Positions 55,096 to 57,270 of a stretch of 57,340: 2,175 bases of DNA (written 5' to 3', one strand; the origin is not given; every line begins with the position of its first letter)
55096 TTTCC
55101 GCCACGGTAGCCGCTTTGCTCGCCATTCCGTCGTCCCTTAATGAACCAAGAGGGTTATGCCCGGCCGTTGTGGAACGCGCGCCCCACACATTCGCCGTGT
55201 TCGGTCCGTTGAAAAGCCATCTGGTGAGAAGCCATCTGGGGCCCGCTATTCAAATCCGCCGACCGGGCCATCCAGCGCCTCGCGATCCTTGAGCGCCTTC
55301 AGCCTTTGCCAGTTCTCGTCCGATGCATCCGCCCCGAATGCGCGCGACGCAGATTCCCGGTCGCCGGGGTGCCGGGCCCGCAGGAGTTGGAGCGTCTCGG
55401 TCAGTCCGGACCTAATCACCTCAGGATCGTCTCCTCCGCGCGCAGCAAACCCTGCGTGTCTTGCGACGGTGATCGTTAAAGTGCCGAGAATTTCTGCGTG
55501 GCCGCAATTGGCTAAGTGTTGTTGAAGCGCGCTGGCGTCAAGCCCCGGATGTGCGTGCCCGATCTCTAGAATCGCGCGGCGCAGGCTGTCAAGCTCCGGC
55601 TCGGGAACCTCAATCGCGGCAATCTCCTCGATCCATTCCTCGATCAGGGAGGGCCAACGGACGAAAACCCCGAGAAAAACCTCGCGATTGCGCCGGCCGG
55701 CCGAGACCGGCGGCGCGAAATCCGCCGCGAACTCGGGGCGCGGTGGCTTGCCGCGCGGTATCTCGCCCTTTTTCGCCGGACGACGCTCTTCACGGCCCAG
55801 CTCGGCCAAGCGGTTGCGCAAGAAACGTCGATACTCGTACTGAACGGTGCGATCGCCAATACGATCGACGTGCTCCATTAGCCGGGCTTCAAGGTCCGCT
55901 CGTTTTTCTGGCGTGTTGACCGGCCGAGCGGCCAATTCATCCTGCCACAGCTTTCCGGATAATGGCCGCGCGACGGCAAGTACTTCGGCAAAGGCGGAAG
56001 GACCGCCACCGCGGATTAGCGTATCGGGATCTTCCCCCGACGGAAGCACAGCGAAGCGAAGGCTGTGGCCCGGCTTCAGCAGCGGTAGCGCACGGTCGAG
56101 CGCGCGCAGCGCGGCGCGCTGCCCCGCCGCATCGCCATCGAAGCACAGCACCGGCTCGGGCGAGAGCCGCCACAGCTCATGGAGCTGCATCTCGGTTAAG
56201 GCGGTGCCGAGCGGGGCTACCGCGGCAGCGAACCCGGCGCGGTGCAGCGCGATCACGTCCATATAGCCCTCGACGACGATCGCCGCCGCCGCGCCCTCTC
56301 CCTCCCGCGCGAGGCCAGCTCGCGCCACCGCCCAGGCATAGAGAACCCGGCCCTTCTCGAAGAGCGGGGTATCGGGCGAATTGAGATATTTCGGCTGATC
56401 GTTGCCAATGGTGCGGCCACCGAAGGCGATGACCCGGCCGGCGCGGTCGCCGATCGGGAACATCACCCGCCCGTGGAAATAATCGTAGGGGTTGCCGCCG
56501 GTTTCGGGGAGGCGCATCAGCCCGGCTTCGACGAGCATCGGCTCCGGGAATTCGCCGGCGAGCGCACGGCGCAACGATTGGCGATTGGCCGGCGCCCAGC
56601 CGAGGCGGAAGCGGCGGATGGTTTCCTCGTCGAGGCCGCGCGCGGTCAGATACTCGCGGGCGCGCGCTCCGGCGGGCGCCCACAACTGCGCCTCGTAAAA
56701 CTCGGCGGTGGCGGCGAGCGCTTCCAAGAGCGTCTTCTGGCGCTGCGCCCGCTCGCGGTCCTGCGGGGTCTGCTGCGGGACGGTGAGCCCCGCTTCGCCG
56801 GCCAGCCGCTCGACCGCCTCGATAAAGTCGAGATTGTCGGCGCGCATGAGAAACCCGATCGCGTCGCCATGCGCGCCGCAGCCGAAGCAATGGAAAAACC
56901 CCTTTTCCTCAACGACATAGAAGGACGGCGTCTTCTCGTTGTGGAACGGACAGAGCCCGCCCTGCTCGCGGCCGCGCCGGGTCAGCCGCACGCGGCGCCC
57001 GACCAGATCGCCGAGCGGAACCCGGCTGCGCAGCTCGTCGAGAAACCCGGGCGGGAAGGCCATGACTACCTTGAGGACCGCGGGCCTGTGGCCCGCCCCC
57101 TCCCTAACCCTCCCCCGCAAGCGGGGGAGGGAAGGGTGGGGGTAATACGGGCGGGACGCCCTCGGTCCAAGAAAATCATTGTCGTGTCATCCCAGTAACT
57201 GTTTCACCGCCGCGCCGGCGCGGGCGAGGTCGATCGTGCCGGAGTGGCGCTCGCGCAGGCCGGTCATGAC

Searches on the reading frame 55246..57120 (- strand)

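Call 62: search_protein_families(library=pfam, proteins=[window:55246-57120:-], max_evalue=0.001)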
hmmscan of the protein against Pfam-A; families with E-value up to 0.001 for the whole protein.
window:55246-57120:- (624 aa): 6 families
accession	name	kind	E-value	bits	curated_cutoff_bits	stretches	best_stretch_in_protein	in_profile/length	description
PF08275.17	DNAG_N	-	7.4e-38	130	26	1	141-266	1-127/128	DNA primase catalytic core, N-terminal domain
PF01807.25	Zn_ribbon_DnaG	-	3.5e-33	113.7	24.9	1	26-117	5-96/98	CHC2 zinc finger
PF13662.12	Toprim_4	-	3.4e-19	69.3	25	1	280-353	3-80/85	Toprim domain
PF13155.12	Toprim_2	-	6e-17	62.2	22.1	1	281-368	1-87/88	Toprim-like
PF01751.28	Toprim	-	1.8e-12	47.7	23.1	1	280-356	2-93/96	Toprim domain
PF13362.12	Toprim_3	-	5.2e-05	24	27.2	1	280-373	2-93/95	Toprim domain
